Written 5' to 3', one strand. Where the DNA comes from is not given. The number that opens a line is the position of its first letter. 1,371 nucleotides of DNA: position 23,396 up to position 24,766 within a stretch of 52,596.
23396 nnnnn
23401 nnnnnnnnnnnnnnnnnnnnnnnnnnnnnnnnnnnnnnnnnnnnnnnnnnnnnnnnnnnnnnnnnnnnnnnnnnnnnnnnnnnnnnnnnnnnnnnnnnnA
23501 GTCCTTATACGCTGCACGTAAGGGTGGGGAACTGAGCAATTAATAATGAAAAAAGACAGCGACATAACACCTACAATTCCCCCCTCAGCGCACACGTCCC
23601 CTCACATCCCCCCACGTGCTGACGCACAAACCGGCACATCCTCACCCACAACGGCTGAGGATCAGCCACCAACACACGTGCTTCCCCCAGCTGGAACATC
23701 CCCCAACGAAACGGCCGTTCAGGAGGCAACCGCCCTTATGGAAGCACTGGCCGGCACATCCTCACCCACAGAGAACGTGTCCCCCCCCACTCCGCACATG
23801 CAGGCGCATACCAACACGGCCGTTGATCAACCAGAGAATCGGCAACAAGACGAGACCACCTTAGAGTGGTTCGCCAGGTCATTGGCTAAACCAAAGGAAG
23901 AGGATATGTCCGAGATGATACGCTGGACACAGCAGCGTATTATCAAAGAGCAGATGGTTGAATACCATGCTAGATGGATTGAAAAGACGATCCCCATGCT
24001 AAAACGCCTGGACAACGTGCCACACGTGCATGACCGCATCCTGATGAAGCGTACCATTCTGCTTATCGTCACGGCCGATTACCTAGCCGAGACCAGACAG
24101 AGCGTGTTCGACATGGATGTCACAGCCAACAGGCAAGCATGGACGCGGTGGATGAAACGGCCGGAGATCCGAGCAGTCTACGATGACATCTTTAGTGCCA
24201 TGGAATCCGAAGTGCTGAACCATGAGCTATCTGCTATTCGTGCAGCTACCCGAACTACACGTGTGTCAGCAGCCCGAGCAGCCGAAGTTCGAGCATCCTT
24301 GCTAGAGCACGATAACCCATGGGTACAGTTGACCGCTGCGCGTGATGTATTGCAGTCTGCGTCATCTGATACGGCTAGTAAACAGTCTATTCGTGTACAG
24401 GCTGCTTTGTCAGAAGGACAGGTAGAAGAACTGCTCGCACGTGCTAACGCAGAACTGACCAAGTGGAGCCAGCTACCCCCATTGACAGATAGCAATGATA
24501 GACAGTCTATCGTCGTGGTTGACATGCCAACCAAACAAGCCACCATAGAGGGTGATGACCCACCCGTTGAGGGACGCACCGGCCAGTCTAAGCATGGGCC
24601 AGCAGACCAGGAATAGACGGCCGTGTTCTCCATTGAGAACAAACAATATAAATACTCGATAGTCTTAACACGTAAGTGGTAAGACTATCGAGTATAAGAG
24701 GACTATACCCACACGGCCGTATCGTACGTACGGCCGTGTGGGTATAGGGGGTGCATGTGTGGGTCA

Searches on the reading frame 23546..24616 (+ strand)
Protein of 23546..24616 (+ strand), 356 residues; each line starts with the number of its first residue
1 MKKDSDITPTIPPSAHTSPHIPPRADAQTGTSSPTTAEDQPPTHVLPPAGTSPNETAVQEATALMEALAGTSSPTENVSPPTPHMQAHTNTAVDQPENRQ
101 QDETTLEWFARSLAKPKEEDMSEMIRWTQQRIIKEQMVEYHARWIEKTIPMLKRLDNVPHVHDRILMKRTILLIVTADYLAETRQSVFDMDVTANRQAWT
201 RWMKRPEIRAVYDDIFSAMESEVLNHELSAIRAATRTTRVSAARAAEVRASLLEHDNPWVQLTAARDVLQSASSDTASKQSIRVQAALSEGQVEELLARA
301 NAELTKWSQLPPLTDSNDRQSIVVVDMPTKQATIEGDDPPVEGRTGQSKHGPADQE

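Call 7: search_protein_families(library=phrogs, proteins=[window:23546-24616:+], max_evalue=0.001)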
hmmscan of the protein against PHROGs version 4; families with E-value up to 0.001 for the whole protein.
window:23546-24616:+ (356 aa): 0 families

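Call 8: search_protein_families(library=pfam, proteins=[window:23546-24616:+], max_evalue=0.001)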
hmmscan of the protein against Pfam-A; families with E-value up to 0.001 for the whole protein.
window:23546-24616:+ (356 aa): 0 families

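Call 21: find_related_loci(query=window:23546-24616:+, collection=viral_contigs, flank=6000)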
Query window:23546-24616:+ (356 aa) in viral_contigs; peptide patterns used: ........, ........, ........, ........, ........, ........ (x = any residue, [..] = any of these).
2 stretches matched a pattern, but none encodes a relative of the query by tblastn (E <= 1e-3).

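Call 24: find_homologous_proteins(query=window:23546-24616:+, max_evalue=0.001)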
Query window:23546-24616:+ (356 aa): 3 proteins with E <= 0.001 among 7480 candidates.
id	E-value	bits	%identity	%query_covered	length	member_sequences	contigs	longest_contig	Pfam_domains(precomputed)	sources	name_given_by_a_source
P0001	1.1e-170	585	100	76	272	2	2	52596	-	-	-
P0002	1.1e-64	237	41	90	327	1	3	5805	-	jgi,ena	jgi:hypothetical protein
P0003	2.0e-61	226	44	77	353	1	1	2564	-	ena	-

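Call 25: find_encoding_contigs(protein=window:23546-24616:+, flank=3000, max_places=10)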
Protein window:23546-24616:+ (356 aa): 3 contigs read that carry it; 3 places shown.
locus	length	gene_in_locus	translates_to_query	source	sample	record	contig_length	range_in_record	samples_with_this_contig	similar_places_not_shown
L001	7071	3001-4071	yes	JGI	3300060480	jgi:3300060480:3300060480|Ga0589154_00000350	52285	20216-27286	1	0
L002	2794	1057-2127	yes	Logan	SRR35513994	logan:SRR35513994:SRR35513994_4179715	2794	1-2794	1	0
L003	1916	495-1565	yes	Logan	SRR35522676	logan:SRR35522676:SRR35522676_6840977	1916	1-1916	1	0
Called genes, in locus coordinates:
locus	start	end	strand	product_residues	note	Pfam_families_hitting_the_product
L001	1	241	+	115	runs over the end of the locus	-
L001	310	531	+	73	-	-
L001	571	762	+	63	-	-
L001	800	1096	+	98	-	-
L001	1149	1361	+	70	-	-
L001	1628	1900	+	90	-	-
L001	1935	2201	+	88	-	-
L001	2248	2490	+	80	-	-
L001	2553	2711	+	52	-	-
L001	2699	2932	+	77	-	-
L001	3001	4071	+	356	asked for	-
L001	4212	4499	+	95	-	-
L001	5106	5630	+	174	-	-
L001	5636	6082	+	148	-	-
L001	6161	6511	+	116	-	-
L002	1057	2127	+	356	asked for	-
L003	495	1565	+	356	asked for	-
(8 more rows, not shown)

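Call 26: find_encoding_contigs(protein=P0002, flank=6000, max_places=10)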
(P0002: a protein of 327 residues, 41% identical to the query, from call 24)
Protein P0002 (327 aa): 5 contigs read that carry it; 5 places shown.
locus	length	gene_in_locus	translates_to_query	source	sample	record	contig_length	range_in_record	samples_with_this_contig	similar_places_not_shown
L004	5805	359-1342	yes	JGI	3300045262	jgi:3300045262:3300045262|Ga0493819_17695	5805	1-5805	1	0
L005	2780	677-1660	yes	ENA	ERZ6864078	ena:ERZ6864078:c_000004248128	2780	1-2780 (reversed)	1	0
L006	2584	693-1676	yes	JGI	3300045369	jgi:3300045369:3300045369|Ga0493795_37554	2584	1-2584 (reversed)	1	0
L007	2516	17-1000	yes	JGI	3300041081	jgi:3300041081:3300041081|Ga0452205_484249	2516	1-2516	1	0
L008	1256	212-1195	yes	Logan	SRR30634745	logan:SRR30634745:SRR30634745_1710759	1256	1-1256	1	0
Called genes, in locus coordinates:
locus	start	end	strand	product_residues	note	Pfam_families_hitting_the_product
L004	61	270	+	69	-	-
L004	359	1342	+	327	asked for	-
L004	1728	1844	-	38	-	-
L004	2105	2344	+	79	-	-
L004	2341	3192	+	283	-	PF07505:DUF5131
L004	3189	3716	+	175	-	-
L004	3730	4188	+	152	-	-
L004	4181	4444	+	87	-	-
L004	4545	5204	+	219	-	-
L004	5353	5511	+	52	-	-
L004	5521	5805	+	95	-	?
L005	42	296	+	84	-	-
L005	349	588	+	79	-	-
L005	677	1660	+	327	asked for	-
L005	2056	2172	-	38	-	-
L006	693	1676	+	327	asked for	-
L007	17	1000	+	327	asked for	-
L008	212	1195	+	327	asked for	-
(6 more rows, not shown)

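Call 27: find_encoding_contigs(protein=P0003, flank=6000, max_places=10)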
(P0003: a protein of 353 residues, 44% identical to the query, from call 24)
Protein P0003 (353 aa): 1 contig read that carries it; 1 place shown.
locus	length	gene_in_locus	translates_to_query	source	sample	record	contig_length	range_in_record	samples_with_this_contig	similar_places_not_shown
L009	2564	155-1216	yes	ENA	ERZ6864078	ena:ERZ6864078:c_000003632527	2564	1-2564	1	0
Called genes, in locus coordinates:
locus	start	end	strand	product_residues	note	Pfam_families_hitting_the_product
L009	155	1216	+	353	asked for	-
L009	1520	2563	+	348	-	?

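Call 36: find_related_loci(query=A2, collection=metagenome_contigs, flank=6000)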
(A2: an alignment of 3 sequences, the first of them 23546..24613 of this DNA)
Query A2 (356 aa) in metagenome_contigs; peptide patterns used: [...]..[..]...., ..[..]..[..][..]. (x = any residue, [..] = any of these).
127 stretches matched a pattern; 1 encode a relative of the query (tblastn E <= 1e-3); 1 distinct loci.
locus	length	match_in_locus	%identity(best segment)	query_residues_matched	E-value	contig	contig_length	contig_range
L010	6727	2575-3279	46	92-324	1e-67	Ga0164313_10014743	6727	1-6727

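Call 37: find_related_loci(query=A2, collection=viral_contigs, flank=6000)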
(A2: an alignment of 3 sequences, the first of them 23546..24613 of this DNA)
Query A2 (356 aa) in viral_contigs; peptide patterns used: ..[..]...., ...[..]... (x = any residue, [..] = any of these).
18 stretches matched a pattern; 4 encode a relative of the query (tblastn E <= 1e-3); 4 distinct loci.
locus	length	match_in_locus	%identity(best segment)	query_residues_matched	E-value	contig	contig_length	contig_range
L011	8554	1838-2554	52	93-326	4e-79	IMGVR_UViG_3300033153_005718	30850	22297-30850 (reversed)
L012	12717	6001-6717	52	93-326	4e-79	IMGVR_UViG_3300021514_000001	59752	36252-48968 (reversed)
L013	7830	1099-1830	47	86-326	4e-73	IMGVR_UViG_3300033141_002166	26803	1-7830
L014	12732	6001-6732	47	86-326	4e-73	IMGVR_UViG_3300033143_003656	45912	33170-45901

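Call 38: find_related_loci(query=A2, collection=genome_contigs, flank=6000)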
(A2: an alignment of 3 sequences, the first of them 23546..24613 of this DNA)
Query A2 (356 aa) in genome_contigs; peptide patterns used: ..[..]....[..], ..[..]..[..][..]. (x = any residue, [..] = any of these).
64 stretches matched a pattern, but none encodes a relative of the query by tblastn (E <= 1e-3).

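Call 49: search_protein_families(library=pfam, proteins=[L009:1520-2563:+, L012:10905-12479:+, L012:3432-4061:+, L012:4960-5712:-, L012:9302-10234:+, L012:6829-7308:+, L012:7313-8032:+], max_evalue=0.01)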
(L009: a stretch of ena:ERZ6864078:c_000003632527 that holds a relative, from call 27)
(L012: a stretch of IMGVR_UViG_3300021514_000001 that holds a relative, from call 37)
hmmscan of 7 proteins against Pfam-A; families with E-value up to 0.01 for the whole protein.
L009:1520-2563:+ (348 aa): 1 family
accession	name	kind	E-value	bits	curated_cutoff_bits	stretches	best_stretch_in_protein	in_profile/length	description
PF03237.21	Terminase_6N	-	4.8e-11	43.2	22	1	174-323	1-153/215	Terminase large subunit, T4likevirus-type, N-terminal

L012:10905-12479:+ (524 aa): 1 family
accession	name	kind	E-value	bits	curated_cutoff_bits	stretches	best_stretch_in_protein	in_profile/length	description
PF03237.21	Terminase_6N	-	9.7e-05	22.5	22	1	107-255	2-153/215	Terminase large subunit, T4likevirus-type, N-terminal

L012:3432-4061:+ (209 aa): 0 families

L012:4960-5712:- (250 aa): 3 families
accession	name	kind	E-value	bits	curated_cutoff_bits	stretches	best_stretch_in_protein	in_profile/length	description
PF01844.29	HNH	-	1e-08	35.6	21.4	1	180-232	1-47/47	HNH endonuclease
PF14279.12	HNH_5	-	6.3e-05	23.3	27.5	1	198-234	12-48/56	HNH endonuclease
PF13395.12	HNH_4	-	0.00024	21.5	22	1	200-233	19-52/54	HNH endonuclease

L012:9302-10234:+ (310 aa): 1 family
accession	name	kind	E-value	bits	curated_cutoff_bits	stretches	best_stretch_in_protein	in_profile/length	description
PF05869.16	Dam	-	6.7e-19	68.6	28.1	1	150-286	9-142/169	DNA N-6-adenine-methyltransferase (Dam)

L012:6829-7308:+ (159 aa): 1 family
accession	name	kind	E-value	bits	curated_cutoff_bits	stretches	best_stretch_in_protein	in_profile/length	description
PF13248.11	Zn_ribbon_3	-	0.0031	17.4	27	0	118-130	3-15/26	zinc-ribbon domain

L012:7313-8032:+ (239 aa): 1 family
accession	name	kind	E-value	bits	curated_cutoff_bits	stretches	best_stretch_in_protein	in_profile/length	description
PF05869.16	Dam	-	1e-06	29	28.1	1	82-206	49-144/169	DNA N-6-adenine-methyltransferase (Dam)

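Call 68: search_solved_structures(query=A2, max_evalue=10)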
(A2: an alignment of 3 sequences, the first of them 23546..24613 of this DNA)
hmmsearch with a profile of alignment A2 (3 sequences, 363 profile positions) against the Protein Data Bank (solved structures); distinct sequences matched with E-value up to 10: 1.
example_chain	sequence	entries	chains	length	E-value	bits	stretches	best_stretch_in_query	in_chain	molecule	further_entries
4xl5_C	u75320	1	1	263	0.033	16.9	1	253-307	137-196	bGFP-A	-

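Call 69: search_protein_families(library=ncbifam, proteins=[window:23546-24616:+], max_evalue=0.01)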
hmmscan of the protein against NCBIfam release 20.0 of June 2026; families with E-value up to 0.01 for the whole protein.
window:23546-24616:+ (356 aa): 0 families

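Call 74: predict_structure(alignment_id=A2)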
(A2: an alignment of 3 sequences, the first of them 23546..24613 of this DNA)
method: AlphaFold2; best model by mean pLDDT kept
length: 356 residues; sequences in the alignment: 3
mean_pLDDT: 50.8   pTM: 0.38
mean pLDDT of the five models: 50.8, 50.2, 46.2, 46.1, 45.3
residues with pLDDT >= 90: 20; 70-90: 61; 50-70: 51; < 50: 224
segments of 3 or more residues with pLDDT < 50: 1-4, 6-101, 117-120, 122-137, 237-253, 257-261, 271-293, 303-305, 307-356
pLDDT, mean of each block of 10 residues (from residue 1): 40 36 33 34 35 37 38 31 32 34 60 53 44 46 77 85 85 81 79 86 92 87 68 52 45 47 51 41 35 52 46 34 28 32 32 37
secondary structure, 60 per line:
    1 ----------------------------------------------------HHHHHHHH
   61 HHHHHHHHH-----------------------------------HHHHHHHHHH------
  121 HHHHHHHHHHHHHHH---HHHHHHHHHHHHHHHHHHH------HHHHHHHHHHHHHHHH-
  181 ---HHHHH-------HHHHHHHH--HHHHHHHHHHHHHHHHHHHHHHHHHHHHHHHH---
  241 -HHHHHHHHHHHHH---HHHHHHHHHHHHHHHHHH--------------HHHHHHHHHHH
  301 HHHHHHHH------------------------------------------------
elements in order: H53-69 H105-114 H121-135 H139-157 H164-179 H184-188 H196-203 H206-237 H242-254 H258-275 H290-308

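Call 80: fold_search(model_id=the predicted structure, library=pdb)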
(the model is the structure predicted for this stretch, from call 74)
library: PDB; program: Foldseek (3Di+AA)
matches with E <= 10: 118; with E <= 0.001: 0
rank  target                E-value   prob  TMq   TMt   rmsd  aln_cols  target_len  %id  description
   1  7nvu_M                4.5e-01  0.18  0.18  0.21  19.1       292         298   12  RNA polymerase II core pre-initiation complex with open promoter DNA (released 2021-05-05)
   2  5cwf_B                5.8e-01  0.15  0.12  0.21  15.8       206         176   14  Crystal structure of de novo designed helical repeat protein DHR8 (released 2015-12-16)
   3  5cwf_A                7.4e-01  0.18  0.16  0.25  14.1       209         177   10  Crystal structure of de novo designed helical repeat protein DHR8 (released 2015-12-16)
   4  4gyv_E                7.4e-01  0.08  0.13  0.18  19.9       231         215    9  Crystal structure of the DH domain of FARP2 (released 2013-03-13)
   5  7z37_DP1              1.1e+00  0.08  0.11  0.13  21.1       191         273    9  Structure of the RAF1-HSP90-CDC37 complex (RHC-II) (released 2022-09-14)
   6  5cwf_C                1.4e+00  0.11  0.15  0.23  14.1       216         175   11  Crystal structure of de novo designed helical repeat protein DHR8 (released 2015-12-16)
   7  7y16_C                2.1e+00  0.08  0.12  0.19  12.1       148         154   11  Crystal structure of rRNA-processing protein Las1 (released 2023-06-14)
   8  8iue_V                2.1e+00  0.08  0.19  0.18  19.1       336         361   11  RNA polymerase III pre-initiation complex melting complex 1 (released 2023-05-24)
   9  5e57_C                2.3e+00  0.03  0.11  0.14  17.5       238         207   15  Crystal structure of Mycobacterium smegmatis AmtR (released 2016-09-28)
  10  4dzj_A                2.4e+00  0.13  0.16  0.36  15.0       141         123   14  Crystal structure of the terminase small subunit gp1 with K59E mutation of the bacterial virus sf6 (released 2012-10-17)
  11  4gyv_A                2.4e+00  0.04  0.12  0.17  20.4       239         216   10  Crystal structure of the DH domain of FARP2 (released 2013-03-13)
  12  7y16_A                2.5e+00  0.07  0.11  0.19  12.6       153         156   12  Crystal structure of rRNA-processing protein Las1 (released 2023-06-14)
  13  7dvq_K                2.9e+00  0.06  0.14  0.22  15.8       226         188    9  Cryo-EM Structure of the Activated Human Minor Spliceosome (minor Bact Complex) (released 2021-03-31)
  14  6w2v_B                2.9e+00  0.04  0.12  0.18  14.9       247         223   10  Junction 23, DHR14-DHR18 (released 2020-04-15)
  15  6z0c_D                3.3e+00  0.06  0.13  0.22  21.4       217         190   10  Structure of in silico modelled artificial Maquette-3 protein (released 2021-03-17)
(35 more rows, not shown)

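Call 81: fold_search(model_id=the predicted structure, library=viral)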
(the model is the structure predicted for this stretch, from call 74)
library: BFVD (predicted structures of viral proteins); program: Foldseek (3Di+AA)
matches with E <= 10: 94; with E <= 0.001: 0
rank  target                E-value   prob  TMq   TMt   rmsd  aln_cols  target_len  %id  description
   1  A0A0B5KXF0            1.1e-01  0.21  0.13  0.12  39.1       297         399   12  ORF2 [Shayang Fly Virus 3]
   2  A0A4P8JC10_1          2.0e-01  0.14  0.13  0.05  30.4       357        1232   11  Genome polyprotein (Fragment) [Ruddy turnstone calicivirus]
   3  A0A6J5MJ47            2.6e-01  0.18  0.15  0.17  35.9       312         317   13  Scaffolding protein [uncultured Caudovirales phage]
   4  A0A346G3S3            3.2e-01  0.09  0.11  0.13  20.5       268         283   11  (no name in the UniProt tables at hand)
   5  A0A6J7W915            3.7e-01  0.21  0.13  0.21  30.6       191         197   12  Uncharacterized protein [uncultured Caudovirales phage]
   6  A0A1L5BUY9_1          3.7e-01  0.07  0.10  0.04  39.2       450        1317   11  Polyprotein [Fusarium langsethiae hypovirus 1]
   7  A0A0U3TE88            6.9e-01  0.11  0.13  0.22  19.2       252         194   11  (no name in the UniProt tables at hand)
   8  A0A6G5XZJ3            7.2e-01  0.12  0.12  0.17  26.0       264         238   14  (no name in the UniProt tables at hand)
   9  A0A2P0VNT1            7.2e-01  0.08  0.12  0.14  23.1       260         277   12  Uncharacterized protein [Tetraselmis virus 1]
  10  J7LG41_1              7.2e-01  0.08  0.14  0.06  30.0       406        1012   13  (no name in the UniProt tables at hand)
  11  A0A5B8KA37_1          8.4e-01  0.06  0.12  0.05  33.8       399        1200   11  Genome polyprotein [Grey teal calicivirus]
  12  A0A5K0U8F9            8.4e-01  0.04  0.10  0.08  38.2       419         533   14  Uncharacterized protein [Yasminevirus sp. GU-2018]
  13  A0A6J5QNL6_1          1.2e+00  0.04  0.11  0.04  42.9       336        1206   13  DNA 3'-5' helicase [uncultured Caudovirales phage]
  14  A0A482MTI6            1.3e+00  0.04  0.10  0.10  27.2       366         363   17  Uncharacterized protein [Escherichia phage vB_EcoP_WFI101126]
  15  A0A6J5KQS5            1.6e+00  0.03  0.10  0.10  25.1       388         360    9  Uncharacterized protein [uncultured Caudovirales phage]
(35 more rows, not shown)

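Call 89: search_protein_representatives(alignment_id=A2)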
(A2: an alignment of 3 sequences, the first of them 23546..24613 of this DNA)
Query: 3 sequences, 363 profile positions. Proteins with E-value up to 0.001 (for the whole library): 26; up to 1e-10: 11; up to 1e-30: 7. The best 26 are listed.
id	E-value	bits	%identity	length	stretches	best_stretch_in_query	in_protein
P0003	5.4e-188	641.4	-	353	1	18-363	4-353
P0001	1.4e-144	498.6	-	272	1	95-362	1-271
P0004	4.1e-123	428.0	-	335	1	1-343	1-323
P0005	4.9e-108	378.3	-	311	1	88-346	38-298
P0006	1.2e-95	337.5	-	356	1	38-341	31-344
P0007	4.4e-90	319.3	-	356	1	48-345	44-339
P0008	1.3e-86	307.8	-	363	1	48-347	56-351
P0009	2.1e-23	99.9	-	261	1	147-330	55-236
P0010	7.8e-20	88.2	-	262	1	154-329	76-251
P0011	1.1e-13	67.9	-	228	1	154-323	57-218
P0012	4.6e-13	65.9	-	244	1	153-323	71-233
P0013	4.9e-10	55.9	-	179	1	146-314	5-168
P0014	5.6e-10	55.7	-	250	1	179-323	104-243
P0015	7.8e-09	52.0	-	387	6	231-275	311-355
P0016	7.9e-09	51.9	-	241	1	147-328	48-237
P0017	2.6e-08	50.2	-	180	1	153-322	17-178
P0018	1.1e-07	48.2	-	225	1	150-318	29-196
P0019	4.4e-07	46.2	-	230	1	151-318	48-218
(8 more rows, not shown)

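Call 91: list_cluster_members(proteins=[P0009, P0010, P0011, P0012, P0013, P0014, P0016, P0017, P0018, P0019])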
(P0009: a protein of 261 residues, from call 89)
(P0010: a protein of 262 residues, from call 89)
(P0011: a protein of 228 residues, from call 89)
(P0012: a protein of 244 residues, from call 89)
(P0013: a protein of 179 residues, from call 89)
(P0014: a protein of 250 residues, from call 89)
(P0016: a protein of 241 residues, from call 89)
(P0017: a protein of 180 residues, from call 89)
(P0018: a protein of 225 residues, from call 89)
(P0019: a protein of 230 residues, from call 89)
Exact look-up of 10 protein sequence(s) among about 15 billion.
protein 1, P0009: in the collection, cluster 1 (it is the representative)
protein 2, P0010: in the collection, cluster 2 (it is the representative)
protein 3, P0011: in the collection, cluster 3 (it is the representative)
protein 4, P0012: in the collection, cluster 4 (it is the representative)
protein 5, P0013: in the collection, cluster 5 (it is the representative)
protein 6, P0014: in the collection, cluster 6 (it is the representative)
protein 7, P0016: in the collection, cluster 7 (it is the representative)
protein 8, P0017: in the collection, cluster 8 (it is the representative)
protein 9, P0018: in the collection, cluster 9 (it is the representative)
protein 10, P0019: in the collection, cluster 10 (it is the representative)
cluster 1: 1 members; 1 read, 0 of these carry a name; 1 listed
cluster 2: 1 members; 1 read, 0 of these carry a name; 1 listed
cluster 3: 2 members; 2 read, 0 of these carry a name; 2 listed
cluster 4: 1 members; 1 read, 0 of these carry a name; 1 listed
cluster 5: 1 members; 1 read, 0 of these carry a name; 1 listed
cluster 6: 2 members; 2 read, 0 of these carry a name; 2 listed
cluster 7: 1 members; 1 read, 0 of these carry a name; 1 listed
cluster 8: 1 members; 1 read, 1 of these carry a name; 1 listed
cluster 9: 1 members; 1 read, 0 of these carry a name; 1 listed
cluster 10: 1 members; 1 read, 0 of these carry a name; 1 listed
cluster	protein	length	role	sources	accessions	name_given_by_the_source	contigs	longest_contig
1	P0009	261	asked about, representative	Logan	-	-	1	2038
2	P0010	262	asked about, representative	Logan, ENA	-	-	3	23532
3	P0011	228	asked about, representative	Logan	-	-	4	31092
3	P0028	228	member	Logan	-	-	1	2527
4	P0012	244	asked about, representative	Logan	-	-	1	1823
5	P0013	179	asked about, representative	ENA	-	-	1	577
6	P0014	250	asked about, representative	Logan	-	-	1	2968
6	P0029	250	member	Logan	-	-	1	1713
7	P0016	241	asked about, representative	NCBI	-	-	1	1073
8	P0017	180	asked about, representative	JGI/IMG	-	hypothetical protein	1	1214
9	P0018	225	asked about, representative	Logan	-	-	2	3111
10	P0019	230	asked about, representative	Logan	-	-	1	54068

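Call 92: find_encoding_contigs(protein=P0019, flank=5000, max_places=3)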
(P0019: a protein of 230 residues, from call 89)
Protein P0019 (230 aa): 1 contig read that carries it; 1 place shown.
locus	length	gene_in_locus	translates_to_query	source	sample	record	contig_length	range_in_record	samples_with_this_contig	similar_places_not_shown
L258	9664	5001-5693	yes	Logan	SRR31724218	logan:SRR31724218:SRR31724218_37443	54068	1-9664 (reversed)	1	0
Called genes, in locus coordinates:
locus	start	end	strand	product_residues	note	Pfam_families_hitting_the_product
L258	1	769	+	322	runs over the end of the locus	-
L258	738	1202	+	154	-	-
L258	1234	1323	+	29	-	-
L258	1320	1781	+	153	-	-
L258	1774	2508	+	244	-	-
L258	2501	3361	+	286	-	PF14022:DUF4238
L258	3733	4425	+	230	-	-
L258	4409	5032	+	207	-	-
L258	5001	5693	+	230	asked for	-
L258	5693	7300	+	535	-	PF17289:Terminase_6C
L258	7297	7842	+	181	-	-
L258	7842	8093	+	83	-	-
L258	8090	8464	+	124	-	-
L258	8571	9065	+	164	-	PF07484:Collar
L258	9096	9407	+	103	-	-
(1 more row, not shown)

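Call 93: find_encoding_contigs(protein=P0011, flank=5000, max_places=3)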
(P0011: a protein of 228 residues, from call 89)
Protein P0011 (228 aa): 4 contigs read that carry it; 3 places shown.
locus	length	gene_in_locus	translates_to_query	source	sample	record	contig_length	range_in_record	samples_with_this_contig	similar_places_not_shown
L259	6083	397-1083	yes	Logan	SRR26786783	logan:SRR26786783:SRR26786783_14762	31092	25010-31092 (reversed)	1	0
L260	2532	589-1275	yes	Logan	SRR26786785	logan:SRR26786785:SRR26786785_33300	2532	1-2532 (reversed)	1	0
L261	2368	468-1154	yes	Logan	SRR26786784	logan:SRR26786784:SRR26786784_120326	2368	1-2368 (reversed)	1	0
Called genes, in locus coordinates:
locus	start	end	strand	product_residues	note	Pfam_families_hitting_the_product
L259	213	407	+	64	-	-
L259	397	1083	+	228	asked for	-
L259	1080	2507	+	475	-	PF03237:Terminase_6N (weak)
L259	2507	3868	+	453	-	-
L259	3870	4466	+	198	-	-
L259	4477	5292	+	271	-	PF25209:Phage_capsid_4 (weak)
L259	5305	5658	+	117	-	-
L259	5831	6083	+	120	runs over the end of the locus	-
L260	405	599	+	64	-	-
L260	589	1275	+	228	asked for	-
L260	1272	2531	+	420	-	?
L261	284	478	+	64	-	-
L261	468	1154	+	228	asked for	-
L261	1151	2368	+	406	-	?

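Call 94: search_protein_families(library=pfam, alignment_id=A4, max_evalue=0.01)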
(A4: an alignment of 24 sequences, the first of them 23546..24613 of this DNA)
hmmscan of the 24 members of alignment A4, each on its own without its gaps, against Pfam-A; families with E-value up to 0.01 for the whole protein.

A. member 1, window:23546-24613:+ (356 aa): 0 families

B. families by the number of members that match (of 24 scanned): 3 families
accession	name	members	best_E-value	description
PF09249.16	tRNA_NucTransf2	1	0.0017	tRNA nucleotidyltransferase, second domain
PF04882.17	Peroxin-3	1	0.0025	Peroxin-3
PF03094.20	Mlo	1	0.0056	Mlo family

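Call 103: find_encoding_contigs(protein=P0010, flank=4000, max_places=2)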
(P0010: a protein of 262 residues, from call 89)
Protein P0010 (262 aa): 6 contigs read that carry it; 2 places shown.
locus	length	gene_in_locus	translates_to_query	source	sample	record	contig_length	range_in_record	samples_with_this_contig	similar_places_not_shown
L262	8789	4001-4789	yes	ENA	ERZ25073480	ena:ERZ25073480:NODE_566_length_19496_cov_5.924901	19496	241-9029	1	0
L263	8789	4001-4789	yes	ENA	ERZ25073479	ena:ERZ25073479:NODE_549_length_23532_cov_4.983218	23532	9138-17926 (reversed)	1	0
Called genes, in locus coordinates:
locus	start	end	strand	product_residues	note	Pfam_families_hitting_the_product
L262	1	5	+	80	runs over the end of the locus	?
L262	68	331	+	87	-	-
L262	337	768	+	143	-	-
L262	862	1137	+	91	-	-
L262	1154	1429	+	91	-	-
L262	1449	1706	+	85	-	-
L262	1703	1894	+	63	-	-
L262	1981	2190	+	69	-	-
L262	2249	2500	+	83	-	-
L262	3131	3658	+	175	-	-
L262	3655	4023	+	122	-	-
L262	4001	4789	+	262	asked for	-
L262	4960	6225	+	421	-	-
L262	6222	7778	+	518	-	-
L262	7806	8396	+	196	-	-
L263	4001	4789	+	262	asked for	-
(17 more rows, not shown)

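Call 104: find_encoding_contigs(protein=P0018, flank=3000, max_places=2)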
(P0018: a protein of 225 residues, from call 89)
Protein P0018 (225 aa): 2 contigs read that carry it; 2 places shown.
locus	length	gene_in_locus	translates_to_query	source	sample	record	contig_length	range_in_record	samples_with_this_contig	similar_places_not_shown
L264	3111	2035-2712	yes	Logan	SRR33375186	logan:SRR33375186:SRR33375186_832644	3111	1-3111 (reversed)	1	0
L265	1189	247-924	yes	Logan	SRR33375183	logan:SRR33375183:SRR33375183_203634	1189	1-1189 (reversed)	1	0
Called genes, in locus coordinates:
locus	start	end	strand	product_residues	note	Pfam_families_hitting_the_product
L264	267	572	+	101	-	-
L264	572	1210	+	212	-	-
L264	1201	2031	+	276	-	-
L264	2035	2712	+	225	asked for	-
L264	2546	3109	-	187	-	?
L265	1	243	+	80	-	?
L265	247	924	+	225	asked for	-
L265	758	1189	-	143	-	?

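Call 105: find_encoding_contigs(protein=P0014, flank=3000, max_places=2)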
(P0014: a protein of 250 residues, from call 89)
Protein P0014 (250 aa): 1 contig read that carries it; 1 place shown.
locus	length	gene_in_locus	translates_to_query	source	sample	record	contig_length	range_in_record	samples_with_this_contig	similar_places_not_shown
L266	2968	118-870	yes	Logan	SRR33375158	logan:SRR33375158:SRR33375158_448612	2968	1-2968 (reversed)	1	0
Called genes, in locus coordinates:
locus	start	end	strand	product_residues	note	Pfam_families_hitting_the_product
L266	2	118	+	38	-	?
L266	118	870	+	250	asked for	-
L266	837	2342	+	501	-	PF03237:Terminase_6N (weak)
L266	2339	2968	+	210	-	?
